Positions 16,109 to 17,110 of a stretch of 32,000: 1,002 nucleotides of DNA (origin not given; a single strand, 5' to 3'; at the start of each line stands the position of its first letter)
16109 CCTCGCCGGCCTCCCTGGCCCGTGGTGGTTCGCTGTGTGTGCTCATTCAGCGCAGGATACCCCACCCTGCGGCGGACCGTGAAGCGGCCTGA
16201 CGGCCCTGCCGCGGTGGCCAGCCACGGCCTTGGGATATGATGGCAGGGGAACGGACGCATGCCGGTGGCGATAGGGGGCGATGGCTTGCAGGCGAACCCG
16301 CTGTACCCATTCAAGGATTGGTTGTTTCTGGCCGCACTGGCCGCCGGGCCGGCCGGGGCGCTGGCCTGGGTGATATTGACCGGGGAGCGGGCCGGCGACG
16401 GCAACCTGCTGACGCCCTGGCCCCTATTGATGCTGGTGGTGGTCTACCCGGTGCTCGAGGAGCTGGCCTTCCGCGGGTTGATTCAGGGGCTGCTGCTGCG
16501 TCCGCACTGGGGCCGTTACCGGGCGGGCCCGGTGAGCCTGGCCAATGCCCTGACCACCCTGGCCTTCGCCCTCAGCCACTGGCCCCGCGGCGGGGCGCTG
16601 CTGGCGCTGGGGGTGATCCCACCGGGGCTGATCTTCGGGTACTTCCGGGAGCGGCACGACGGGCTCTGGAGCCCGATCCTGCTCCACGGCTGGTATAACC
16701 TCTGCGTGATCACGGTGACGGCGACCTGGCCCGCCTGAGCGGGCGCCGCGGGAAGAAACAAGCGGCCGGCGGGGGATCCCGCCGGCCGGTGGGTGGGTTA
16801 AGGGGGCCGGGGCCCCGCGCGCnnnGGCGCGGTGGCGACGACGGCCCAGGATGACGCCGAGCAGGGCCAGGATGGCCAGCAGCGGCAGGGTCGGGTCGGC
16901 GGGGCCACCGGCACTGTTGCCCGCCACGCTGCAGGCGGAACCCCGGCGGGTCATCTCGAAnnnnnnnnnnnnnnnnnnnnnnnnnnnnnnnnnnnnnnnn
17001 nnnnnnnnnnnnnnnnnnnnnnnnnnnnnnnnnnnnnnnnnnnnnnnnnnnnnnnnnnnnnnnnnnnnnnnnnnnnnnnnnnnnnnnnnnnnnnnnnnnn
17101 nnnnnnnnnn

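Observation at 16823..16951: The sorting tag is a near-identical nucleotide cassette on two otherwise unrelated genes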

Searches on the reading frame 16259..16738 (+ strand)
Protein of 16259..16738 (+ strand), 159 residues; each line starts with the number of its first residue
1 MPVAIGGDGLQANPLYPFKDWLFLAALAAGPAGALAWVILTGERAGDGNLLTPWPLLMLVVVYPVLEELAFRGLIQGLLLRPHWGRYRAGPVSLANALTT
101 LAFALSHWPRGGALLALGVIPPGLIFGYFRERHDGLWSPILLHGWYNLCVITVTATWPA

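Call 12: search_protein_families(library=ncbifam, proteins=[window:16259-16738:+], max_evalue=0.001)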
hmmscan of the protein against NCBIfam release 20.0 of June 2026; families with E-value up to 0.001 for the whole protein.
window:16259-16738:+ (159 aa): 9 families
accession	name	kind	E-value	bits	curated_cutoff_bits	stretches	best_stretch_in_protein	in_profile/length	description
NF033192.3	CPBP_JDVT_MrtJ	equivalog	3.4e-29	101.4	75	1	56-152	1-97/98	JDVT-CTERM system glutamic-type intramembrane protease MrtJ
NF040914.1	Mrt_core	domain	1.3e-13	51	100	1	60-155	8-106/108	myxosortase family intramembrane protease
NF040674.1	CPBP_fam_MrtP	equivalog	9.5e-13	48.3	250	1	64-154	257-350/354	myxosortase MrtP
NF040589.1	CPBP_Synerg_MrtS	equivalog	1.1e-09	38.7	130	1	61-150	81-163/170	Synerg-CTERM system glutamic-type intramembrane protease MrtS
NF040594.1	CPBP_fam_MrtC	equivalog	1.2e-09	38.2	195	1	61-149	123-214/221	myxosortase MrtC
NF040593.1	CPBP_fam_MrtX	exception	1.7e-06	28.1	180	1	60-154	138-233/238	myxosortase MrtX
NF041647.1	ABC_perm_CPBP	equivalog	2.1e-05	23.5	435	1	52-154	541-634/636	ABC transporter permease subunit/CPBP intramembrane protease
TIGR03008.1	pepcterm_CAAX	equivalog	0.00012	22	81.05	1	57-150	121-209/222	CAAX prenyl protease-related protein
NF040915.1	CPBP_fam_MrtZ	exception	0.00065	19.2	325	1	89-150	203-264/275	myxosortase MrtZ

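Call 17: find_encoding_contigs(protein=window:16259-16738:+, flank=10000, max_places=10)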
Protein window:16259-16738:+ (159 aa): 6 contigs read that carry it; 5 places shown.
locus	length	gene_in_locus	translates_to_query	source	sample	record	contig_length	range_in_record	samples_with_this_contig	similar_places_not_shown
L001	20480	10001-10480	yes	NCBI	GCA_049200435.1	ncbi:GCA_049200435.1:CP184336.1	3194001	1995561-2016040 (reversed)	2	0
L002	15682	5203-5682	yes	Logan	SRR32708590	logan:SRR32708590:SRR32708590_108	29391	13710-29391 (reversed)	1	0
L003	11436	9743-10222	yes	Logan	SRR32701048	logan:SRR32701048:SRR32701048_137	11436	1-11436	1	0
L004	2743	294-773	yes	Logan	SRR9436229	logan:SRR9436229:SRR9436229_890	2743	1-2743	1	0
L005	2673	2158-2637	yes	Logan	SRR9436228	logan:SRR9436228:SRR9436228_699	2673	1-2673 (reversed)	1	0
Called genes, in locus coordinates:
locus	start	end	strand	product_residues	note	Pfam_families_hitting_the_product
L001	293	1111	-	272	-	PF04254:DUF432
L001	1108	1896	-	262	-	PF01203:T2SSN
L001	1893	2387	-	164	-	PF04612:T2SSM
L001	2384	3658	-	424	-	PF05134:T2SSL, PF12693:GspL_C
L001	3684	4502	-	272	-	PF21687:T2SSK_1st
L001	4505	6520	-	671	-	PF22148:Fervidolysin_NPro-like, PF00082:Peptidase_S8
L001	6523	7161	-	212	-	PF07963:N_methyl, PF11612:T2SSJ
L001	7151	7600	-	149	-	PF07963:N_methyl, PF02501:T2SSI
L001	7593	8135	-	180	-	-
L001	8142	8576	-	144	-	PF07963:N_methyl, PF08334:T2SSG, PF22434:PilW_C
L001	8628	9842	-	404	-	PF28597:T2SSF_N, PF00482:T2SSF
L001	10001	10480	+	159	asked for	PF02517:Rce1-like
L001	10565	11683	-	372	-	-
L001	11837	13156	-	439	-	PF13701:DDE_Tnp_1_4, PF01609:DDE_Tnp_1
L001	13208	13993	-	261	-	-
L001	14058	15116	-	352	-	PF23414:Beta-prop_EML_2 (faint), PF00930:DPPIV_N (weak), PF23381:Beta-prop_IFT122_1st (faint), PF26549:Tricorn_N, PF07676:PD40, PF26549:Tricorn_N, PF26550:Tricorn_2nd, PF25174:Beta-prop_THOC3 (weak), +3 more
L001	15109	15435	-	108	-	-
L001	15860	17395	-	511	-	PF22341:GSPE_N1E, PF25199:nSTAND_NTPase5 (faint), PF00437:T2SSE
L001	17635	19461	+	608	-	-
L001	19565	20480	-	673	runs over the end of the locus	PF21305:type_II_gspD_N0, PF03958:Secretin_N, PF00263:Secretin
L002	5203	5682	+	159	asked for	PF02517:Rce1-like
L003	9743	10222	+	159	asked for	PF02517:Rce1-like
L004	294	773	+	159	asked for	PF02517:Rce1-like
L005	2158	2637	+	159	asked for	PF02517:Rce1-like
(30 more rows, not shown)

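Call 23: find_homologous_proteins(query=window:16259-16738:+, max_evalue=0.00001)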
Query window:16259-16738:+ (159 aa): 45 proteins with E <= 0.00001 among 1612 candidates.
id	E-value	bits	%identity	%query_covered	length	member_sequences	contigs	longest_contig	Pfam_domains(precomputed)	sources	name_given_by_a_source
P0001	3.2e-83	296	84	100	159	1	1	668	PF02517.22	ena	-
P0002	3.8e-81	289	88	92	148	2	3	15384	PF02517.22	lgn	-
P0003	7.4e-71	256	75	98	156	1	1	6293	PF02517.22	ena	-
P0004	7.1e-62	227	77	84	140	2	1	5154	PF02517.22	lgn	-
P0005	1.3e-58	216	68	94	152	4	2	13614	PF02517.22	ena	-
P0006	1.2e-43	167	59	85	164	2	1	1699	PF02517.22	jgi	-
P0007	4.8e-39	152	64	52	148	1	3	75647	PF02517.22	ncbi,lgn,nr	ncbi:MAG: JDVT-CTERM system CAAX-type protease [Chromatiales bacterium]|nr:JDVT-CTERM system CAAX-ty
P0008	1.0e-26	112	56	61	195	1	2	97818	PF02517.22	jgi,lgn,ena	jgi:membrane protease YdiL (CAAX protease family)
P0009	3.3e-26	110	58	60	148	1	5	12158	PF02517.22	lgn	-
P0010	8.9e-26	109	57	51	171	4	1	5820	PF02517.22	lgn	-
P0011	8.3e-22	96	48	81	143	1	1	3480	PF02517.22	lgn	-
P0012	1.6e-21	95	48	81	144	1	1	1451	PF02517.22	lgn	-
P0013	2.0e-21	95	55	62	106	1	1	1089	PF02517.22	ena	-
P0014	5.2e-21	93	43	91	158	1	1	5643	PF02517.22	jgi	jgi:uncharacterized protein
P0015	2.0e-20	91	53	61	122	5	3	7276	PF02517.22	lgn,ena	-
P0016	2.7e-20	91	48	81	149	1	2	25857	PF02517.22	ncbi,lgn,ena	-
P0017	6.9e-20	90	43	91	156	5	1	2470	PF02517.22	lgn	-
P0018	7.2e-20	90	49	81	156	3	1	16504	PF02517.22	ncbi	-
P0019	1.6e-19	89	53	59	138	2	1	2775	PF02517.22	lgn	-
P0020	2.2e-19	88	48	81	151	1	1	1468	PF02517.22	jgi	jgi:uncharacterized protein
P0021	3.6e-19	87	42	72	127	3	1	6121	PF02517.22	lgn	-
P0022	5.7e-19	87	51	81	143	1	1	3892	PF02517.22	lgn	-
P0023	1.0e-18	86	46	79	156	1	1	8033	PF02517.22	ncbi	-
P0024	1.6e-18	85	48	81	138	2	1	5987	PF02517.22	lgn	-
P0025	2.7e-18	85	47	52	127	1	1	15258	PF02517.22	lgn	-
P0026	7.5e-18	83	49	83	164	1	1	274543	PF02517.22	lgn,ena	-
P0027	9.9e-18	83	49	67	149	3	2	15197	PF02517.22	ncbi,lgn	-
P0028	1.0e-17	83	48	84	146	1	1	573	PF02517.22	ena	-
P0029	1.1e-17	83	45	82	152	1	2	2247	PF02517.22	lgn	-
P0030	1.4e-17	82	50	59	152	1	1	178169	PF02517.22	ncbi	-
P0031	6.4e-17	80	45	73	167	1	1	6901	PF02517.22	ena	-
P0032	1.7e-16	79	43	81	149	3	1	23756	PF02517.22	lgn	-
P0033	1.9e-16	78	43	72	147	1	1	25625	PF02517.22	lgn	-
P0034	2.3e-16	78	53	56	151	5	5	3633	PF02517.22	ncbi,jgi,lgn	jgi:membrane protease YdiL (CAAX protease family)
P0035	2.9e-16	78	49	48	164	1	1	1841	PF02517.22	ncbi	-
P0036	5.0e-16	77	53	56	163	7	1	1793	PF02517.22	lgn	-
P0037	1.5e-14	72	38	81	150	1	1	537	PF02517.22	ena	-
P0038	2.0e-14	72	43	84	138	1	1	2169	PF02517.22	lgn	-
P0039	4.5e-14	71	40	81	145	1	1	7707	PF02517.22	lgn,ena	-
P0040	2.1e-12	65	45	85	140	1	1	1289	PF02517.22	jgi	jgi:membrane protease YdiL (CAAX protease family)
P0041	4.5e-12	64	45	85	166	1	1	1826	PF02517.22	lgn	-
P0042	1.1e-11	63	48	48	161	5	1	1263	PF02517.22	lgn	-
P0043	4.0e-11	61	39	62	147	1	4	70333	PF02517.22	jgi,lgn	jgi:membrane protease YdiL (CAAX protease family)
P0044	2.4e-10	59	35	81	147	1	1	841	PF02517.22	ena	-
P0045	2.6e-10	59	47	56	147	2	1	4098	PF02517.22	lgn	-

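Call 25: find_related_loci(query=A2, collection=genome_contigs, flank=10000)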
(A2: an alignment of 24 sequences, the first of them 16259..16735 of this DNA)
Query A2 (159 aa) in genome_contigs; peptide patterns used: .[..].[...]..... (x = any residue, [..] = any of these).
170 stretches matched a pattern; 142 encode a relative of the query (tblastn E <= 1e-3); the best 80 are kept; 80 distinct loci.
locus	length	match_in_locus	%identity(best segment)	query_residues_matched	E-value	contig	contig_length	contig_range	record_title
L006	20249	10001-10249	64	71-153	2e-28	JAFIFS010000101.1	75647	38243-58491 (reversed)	MAG: Chromatiales bacterium isolate coassembly_bin.65 k141_19209, whole genome shotgun sequence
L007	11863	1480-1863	46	18-147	1e-26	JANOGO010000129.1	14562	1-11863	MAG: Pseudomonadota bacterium isolate SOY_64_metabat_165 SOY_64_k141_2236726, whole genome shotgun sequence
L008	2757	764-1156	47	20-151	2e-24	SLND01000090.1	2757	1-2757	MAG: Natronospiraceae bacterium isolate CSSed165cm_389R1 CSSed16-5cm-223371, whole genome shotgun sequence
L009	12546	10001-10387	44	18-147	3e-24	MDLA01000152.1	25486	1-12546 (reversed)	Chromatiales bacterium (ex Bugula neritina AB1) isolate AB1-2 AB833_contig000152, whole genome shotgun sequence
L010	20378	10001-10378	40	20-147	2e-24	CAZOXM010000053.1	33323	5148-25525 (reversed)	MAG TPA_asm: uncultured Granulosicoccaceae bacterium isolate SRP268394_co1_155 genome assembly, contig: NODE_2179_length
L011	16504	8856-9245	49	19-147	3e-24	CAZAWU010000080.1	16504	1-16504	MAG TPA_asm: uncultured Burkholderiales bacterium isolate SRP237561_co1_233 genome assembly, contig: NODE_6051_length_16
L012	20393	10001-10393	46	19-148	3e-24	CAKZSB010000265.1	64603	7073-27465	MAG: uncultured Granulosicoccaceae bacterium isolate L1_Bin_METABAT__155_1 genome assembly, contig: c_000001563203, whol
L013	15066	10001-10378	42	19-147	7e-24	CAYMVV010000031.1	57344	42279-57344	MAG TPA_asm: uncultured Granulosicoccaceae bacterium isolate SRP114822_co2_13 genome assembly, contig: NODE_442_length_5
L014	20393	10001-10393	44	19-147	9e-24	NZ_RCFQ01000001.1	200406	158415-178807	Mariprofundus sp. EBB-1 Pure-Culture-EBB-1_NODE_1, whole genome shotgun sequence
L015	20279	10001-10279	52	56-148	1e-23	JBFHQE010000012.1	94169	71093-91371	MAG: Thiohalobacteraceae bacterium isolate Mix_sand08.2021.06.G.65 k141_2762842_length_94169_cov_11.9974, whole genome s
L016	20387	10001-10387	47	19-147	2e-23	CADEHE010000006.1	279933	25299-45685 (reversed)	MAG: uncultured proteobacterium isolate Proteobacteria sp. RBC049 genome assembly, contig: MAG049_6, whole genome shotgu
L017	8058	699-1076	45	23-148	2e-23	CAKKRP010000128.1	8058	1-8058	Gammaproteobacteria bacterium isolate Hainich-H32-bin001-1 genome assembly, contig: H32-bin001_1_Hain_H32_02um_R1_5136_l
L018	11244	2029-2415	42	20-147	2e-23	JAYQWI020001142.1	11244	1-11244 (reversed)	MAG: Candidatus Parabeggiatoa communis isolate WS_Bin1 k141_11241, whole genome shotgun sequence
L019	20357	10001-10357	46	33-147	4e-23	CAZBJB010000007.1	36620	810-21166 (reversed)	MAG TPA_asm: uncultured Zetaproteobacteria bacterium isolate SRP128015_co4_82 genome assembly, contig: NODE_224_length_3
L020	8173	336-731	42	19-148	7e-23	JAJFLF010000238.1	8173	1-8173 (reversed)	MAG: Mariprofundus sp. isolate OFTM13 OFTM13_237, whole genome shotgun sequence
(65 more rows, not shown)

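Call 28: find_encoding_contigs(protein=P0002, flank=10000, max_places=4)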
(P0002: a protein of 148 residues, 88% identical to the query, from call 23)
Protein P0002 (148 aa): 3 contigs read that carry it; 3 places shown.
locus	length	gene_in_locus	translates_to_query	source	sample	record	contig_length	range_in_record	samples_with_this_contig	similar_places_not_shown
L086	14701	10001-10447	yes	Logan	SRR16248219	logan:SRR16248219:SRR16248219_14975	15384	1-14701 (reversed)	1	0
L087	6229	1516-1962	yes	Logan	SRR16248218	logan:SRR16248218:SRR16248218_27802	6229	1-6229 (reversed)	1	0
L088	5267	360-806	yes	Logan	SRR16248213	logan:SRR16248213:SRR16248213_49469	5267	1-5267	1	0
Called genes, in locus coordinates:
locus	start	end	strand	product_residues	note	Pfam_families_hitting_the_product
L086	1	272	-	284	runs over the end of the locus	PF21088:MS_channel_1st (weak), PF00924:MS_channel_2nd, PF21082:MS_channel_3rd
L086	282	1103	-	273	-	PF04254:DUF432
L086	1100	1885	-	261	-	PF01203:T2SSN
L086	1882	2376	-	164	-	PF04612:T2SSM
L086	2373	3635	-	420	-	PF05134:T2SSL, PF12693:GspL_C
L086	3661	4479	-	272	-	PF21687:T2SSK_1st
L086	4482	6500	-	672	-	-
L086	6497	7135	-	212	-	PF07963:N_methyl, PF11612:T2SSJ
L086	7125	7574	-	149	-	PF07963:N_methyl (weak), PF02501:T2SSI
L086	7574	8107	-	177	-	PF12019:GspH (weak)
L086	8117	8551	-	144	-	PF07963:N_methyl, PF08334:T2SSG, PF22434:PilW_C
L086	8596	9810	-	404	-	PF28597:T2SSF_N, PF00482:T2SSF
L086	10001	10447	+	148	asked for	PF02517:Rce1-like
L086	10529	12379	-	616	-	PF01436:NHL (faint), PF24684:Vgb_lyase (weak)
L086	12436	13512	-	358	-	PF00930:DPPIV_N (faint), PF26549:Tricorn_N, PF23381:Beta-prop_IFT122_1st (faint), PF00400:WD40 (faint), PF07676:PD40, PF26550:Tricorn_2nd, PF26549:Tricorn_N (weak), PF25174:Beta-prop_THOC3 (weak), +2 more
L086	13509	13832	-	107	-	-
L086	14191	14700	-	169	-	?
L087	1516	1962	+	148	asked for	PF02517:Rce1-like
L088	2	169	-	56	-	?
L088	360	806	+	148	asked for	PF02517:Rce1-like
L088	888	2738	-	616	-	PF01436:NHL (faint), PF24684:Vgb_lyase (weak)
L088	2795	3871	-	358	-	PF00930:DPPIV_N (faint), PF26549:Tricorn_N, PF23381:Beta-prop_IFT122_1st (faint), PF00400:WD40 (faint), PF07676:PD40, PF26550:Tricorn_2nd, PF26549:Tricorn_N (weak), PF25174:Beta-prop_THOC3 (weak), +2 more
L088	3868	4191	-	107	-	-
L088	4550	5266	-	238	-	?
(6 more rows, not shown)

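Call 29: find_encoding_contigs(protein=P0005, flank=10000, max_places=4)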
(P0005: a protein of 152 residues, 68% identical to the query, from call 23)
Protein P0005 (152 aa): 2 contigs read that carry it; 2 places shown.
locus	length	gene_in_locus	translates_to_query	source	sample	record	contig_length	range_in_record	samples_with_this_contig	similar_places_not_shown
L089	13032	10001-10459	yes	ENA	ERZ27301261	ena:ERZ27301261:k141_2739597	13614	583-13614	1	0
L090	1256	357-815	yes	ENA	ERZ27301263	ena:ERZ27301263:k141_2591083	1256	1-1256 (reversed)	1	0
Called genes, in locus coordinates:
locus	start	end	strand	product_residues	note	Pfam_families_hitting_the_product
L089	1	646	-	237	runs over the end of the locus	PF00990:GGDEF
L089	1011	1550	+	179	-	PF01899:MNHE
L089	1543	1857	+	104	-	PF04066:MrpF_PhaF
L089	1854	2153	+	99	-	PF03334:PhaG_MnhG_YufB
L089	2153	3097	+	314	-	PF13244:MbhD, PF04039:MnhB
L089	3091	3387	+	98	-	PF00420:Oxidored_q2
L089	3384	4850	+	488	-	PF00361:Proton_antipo_M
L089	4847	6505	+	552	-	PF00361:Proton_antipo_M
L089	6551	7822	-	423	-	PF07992:Pyr_redox_2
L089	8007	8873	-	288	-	-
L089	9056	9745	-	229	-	-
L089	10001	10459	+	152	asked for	PF02517:Rce1-like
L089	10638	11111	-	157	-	-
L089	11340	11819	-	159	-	-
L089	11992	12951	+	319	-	-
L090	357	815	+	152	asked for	PF02517:Rce1-like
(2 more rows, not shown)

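Call 30: find_encoding_contigs(protein=P0003, flank=10000, max_places=4)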
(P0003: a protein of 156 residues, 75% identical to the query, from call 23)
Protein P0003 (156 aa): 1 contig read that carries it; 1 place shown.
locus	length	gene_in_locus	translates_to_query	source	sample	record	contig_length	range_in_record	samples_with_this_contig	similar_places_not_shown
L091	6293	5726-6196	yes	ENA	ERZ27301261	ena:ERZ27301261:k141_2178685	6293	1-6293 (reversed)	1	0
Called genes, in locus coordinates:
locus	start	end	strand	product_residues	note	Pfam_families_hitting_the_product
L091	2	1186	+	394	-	?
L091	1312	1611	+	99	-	PF02281:Dimer_Tnp_Tn5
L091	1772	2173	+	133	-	-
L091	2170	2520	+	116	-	PF05717:TnpB_IS66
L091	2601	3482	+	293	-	PF14236:DruA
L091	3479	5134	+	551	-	PF03050:DDE_Tnp_IS66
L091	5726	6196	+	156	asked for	PF02517:Rce1-like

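Call 31: find_encoding_contigs(protein=P0004, flank=10000, max_places=4)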
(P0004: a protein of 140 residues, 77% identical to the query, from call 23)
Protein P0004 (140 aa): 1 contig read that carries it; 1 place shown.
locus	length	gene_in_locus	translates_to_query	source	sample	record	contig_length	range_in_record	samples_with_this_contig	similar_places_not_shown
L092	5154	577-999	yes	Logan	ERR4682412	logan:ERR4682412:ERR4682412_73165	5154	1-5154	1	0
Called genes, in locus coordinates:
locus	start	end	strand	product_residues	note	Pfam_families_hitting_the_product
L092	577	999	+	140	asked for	PF02517:Rce1-like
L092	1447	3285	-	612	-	PF01436:NHL (faint), PF07494:Reg_prop (faint), PF24684:Vgb_lyase (faint)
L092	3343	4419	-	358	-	PF00930:DPPIV_N (faint), PF26549:Tricorn_N, PF26550:Tricorn_2nd, PF00400:WD40 (faint), PF07676:PD40, PF23389:Beta-prop_WDR19_1st (weak), PF26550:Tricorn_2nd, PF25174:Beta-prop_THOC3 (weak)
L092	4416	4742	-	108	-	-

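Call 45: search_protein_families(library=pfam, proteins=[window:16259-16738:+], max_evalue=0.001)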
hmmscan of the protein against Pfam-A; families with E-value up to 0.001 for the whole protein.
window:16259-16738:+ (159 aa): 1 family
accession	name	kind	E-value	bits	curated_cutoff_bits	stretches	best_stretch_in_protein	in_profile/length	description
PF02517.21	Rce1-like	-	2.9e-18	66.4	22.4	1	52-148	4-92/93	Type II CAAX prenyl endopeptidase Rce1-like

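Call 64: search_protein_families(library=ncbifam, proteins=[L086:10529-12379:-, L092:1447-3285:-, L001:10565-11683:-, L086:10001-10447:+, L092:577-999:+], max_evalue=0.01)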
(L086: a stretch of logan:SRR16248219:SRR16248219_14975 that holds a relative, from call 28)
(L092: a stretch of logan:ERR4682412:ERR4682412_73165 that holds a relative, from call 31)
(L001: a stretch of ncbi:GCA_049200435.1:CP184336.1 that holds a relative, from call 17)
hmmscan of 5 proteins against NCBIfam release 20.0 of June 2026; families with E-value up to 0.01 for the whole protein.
L086:10529-12379:- (616 aa): 2 families
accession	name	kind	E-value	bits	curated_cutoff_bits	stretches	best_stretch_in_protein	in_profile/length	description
NF033191.4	JDVT-CTERM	domain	2e-09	37.2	27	1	577-613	2-35/35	JDVT-CTERM domain-containing protein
NF000096.1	stregra_B_VgbB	exception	7.5e-05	22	600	0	315-400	47-129/295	streptogramin B lyase Vgb(B)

L092:1447-3285:- (612 aa): 3 families
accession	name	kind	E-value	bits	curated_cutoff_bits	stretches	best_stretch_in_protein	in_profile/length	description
NF033191.4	JDVT-CTERM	domain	3.7e-11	42.7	27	1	572-609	1-35/35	JDVT-CTERM domain-containing protein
NF000096.1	stregra_B_VgbB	exception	8e-05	22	600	0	316-398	47-127/295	streptogramin B lyase Vgb(B)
TIGR03901.2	MYXO-CTERM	domain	0.0054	17.1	20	1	574-611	2-34/34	MYXO-CTERM sorting domain-containing protein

L001:10565-11683:- (372 aa): 3 families
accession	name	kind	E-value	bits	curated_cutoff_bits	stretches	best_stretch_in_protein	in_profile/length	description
NF033191.4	JDVT-CTERM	domain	2.8e-09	36.7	27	1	333-369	2-35/35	JDVT-CTERM domain-containing protein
TIGR03901.2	MYXO-CTERM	domain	0.0038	17.6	20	1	334-371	3-34/34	MYXO-CTERM sorting domain-containing protein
NF000096.1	stregra_B_VgbB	exception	0.0095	15.2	600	0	72-170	48-143/295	streptogramin B lyase Vgb(B)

L086:10001-10447:+ (148 aa): 11 families
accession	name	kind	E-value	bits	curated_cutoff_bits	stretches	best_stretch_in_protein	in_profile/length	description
NF033192.3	CPBP_JDVT_MrtJ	equivalog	6.1e-28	97.4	75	1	45-141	1-97/98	JDVT-CTERM system glutamic-type intramembrane protease MrtJ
NF040914.1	Mrt_core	domain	1e-13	51.2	100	1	48-143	7-105/108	myxosortase family intramembrane protease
NF040674.1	CPBP_fam_MrtP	equivalog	1.1e-11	44.8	250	1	49-143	255-350/354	myxosortase MrtP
NF040589.1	CPBP_Synerg_MrtS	equivalog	5e-10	39.8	130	1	41-139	72-163/170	Synerg-CTERM system glutamic-type intramembrane protease MrtS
NF040594.1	CPBP_fam_MrtC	equivalog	8.2e-10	38.8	195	1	49-138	122-214/221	myxosortase MrtC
NF040593.1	CPBP_fam_MrtX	exception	1.3e-06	28.4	180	1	49-143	138-233/238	myxosortase MrtX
NF041647.1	ABC_perm_CPBP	equivalog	2.4e-06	26.6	435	1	41-143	541-634/636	ABC transporter permease subunit/CPBP intramembrane protease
NF040915.1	CPBP_fam_MrtZ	exception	0.00071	19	325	1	56-139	179-264/275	myxosortase MrtZ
TIGR03008.1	pepcterm_CAAX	equivalog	0.00073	19.5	81.05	1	49-139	124-209/222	CAAX prenyl protease-related protein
NF052640.1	CPBP_M949_0222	equivalog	0.0033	17.3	220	0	39-65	54-80/213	M949_0222 family glutamic-type intramembrane endopeptidase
NF046050.1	CPBP_fam_MroQ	equivalog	0.0095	15.4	270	0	46-141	131-222/243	intramembrane glutamic endopeptidase MroQ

L092:577-999:+ (140 aa): 11 families
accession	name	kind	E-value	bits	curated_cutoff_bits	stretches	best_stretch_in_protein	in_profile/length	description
NF033192.3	CPBP_JDVT_MrtJ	equivalog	6.7e-29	100.5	75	1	35-131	1-97/98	JDVT-CTERM system glutamic-type intramembrane protease MrtJ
NF040914.1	Mrt_core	domain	4e-13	49.4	100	1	39-132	8-104/108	myxosortase family intramembrane protease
NF040674.1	CPBP_fam_MrtP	equivalog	9.8e-11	41.7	250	1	44-132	258-349/354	myxosortase MrtP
NF040594.1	CPBP_fam_MrtC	equivalog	1.5e-10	41.2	195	1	38-133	121-219/221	myxosortase MrtC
NF040589.1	CPBP_Synerg_MrtS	equivalog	1.6e-09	38.2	130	1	23-128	64-162/170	Synerg-CTERM system glutamic-type intramembrane protease MrtS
NF040593.1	CPBP_fam_MrtX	exception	1.4e-06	28.4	180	1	40-132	139-232/238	myxosortase MrtX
NF041647.1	ABC_perm_CPBP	equivalog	1.4e-06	27.3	435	1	30-133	540-634/636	ABC transporter permease subunit/CPBP intramembrane protease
NF052640.1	CPBP_M949_0222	equivalog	3.5e-05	23.8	220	0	26-55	51-80/213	M949_0222 family glutamic-type intramembrane endopeptidase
NF040915.1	CPBP_fam_MrtZ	exception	5.9e-05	22.6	325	1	46-135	179-270/275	myxosortase MrtZ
TIGR03008.1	pepcterm_CAAX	equivalog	0.00069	19.5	81.05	1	39-129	124-209/222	CAAX prenyl protease-related protein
NF046050.1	CPBP_fam_MroQ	equivalog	0.002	17.6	270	1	36-88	131-182/243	intramembrane glutamic endopeptidase MroQ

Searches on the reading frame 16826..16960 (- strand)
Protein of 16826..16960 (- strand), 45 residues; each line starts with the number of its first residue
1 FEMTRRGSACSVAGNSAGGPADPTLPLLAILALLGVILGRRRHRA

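Call 41: find_homologous_proteins(query=window:16826-16951:-, max_evalue=0.001)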
Query seq(42 aa): 2 candidates shared short words with the query, none scored E <= 0.001.

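Call 49: search_protein_representatives(protein=window:16826-16960:-)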
Query: 45 residues. Proteins with E-value up to 0.001 (for the whole library): 1; up to 1e-10: 0; up to 1e-30: 0. The best 1 are listed.
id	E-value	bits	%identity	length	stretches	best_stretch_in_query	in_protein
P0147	3.7e-05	39.1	59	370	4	13-29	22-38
